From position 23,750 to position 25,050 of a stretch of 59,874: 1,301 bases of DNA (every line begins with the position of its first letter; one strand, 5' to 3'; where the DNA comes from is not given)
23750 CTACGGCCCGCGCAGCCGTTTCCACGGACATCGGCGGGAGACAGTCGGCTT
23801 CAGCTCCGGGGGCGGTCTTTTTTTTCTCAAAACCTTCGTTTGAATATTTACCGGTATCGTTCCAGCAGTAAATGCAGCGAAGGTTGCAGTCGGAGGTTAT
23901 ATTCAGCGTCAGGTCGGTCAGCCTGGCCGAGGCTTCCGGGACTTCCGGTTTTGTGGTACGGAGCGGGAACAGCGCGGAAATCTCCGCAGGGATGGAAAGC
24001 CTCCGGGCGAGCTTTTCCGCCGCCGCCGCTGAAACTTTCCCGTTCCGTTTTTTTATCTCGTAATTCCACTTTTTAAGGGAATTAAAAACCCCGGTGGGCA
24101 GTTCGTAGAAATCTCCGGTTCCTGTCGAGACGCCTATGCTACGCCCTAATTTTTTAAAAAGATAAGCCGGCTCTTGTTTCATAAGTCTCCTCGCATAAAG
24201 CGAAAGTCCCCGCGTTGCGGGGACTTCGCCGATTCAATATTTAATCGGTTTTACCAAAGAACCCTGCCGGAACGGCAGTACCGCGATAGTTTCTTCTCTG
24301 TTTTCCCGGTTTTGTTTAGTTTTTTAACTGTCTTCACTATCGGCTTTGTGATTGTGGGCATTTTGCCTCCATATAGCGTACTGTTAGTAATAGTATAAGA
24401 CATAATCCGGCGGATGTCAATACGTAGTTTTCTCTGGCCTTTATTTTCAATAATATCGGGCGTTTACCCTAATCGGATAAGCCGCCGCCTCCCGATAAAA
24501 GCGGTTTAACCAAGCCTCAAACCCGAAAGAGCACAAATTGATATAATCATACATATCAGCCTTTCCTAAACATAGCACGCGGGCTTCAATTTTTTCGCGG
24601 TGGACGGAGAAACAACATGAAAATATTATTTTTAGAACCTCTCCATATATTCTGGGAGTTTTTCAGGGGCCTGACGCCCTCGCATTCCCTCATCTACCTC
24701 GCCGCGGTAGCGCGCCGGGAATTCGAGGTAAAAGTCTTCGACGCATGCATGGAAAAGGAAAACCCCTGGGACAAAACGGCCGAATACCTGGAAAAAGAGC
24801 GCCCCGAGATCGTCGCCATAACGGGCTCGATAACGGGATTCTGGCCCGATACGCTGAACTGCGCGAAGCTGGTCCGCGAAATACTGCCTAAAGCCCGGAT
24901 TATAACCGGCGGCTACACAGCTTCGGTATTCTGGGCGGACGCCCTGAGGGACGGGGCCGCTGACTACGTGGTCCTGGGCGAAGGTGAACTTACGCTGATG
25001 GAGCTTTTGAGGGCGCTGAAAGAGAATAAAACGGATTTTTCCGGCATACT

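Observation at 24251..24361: Unannotated 36-aa RiPP-type precursor with its own consensus promoter, RBS and downstream hairpin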

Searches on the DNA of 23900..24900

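Call 10: search_rna_families(source=window, start=23900, end=24900, threshold=evalue, max_evalue=10)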
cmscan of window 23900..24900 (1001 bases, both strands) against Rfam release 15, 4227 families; matches with E-value up to 10: 4.
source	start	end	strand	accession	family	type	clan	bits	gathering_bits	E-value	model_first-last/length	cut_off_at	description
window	24194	24288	-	RF01772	rnk_pseudo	Cis-reg; leader;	-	21.6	55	0.49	1-108/108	no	Pseudomonas rnk leader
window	23963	24021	+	RF01682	P8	Gene; sRNA;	-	21.2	60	0.38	1-78/78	no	Pseudomonas sRNA P8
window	24148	24323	-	RF02053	STnc430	Gene; sRNA;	-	20.2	47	1.8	1-162/162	no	Enterobacterial sRNA STnc430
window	24310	24343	-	RF00522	PreQ1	Cis-reg; riboswitch;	-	15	39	4.4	1-45/45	no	PreQ1 (pre queuosine) riboswitch aptamer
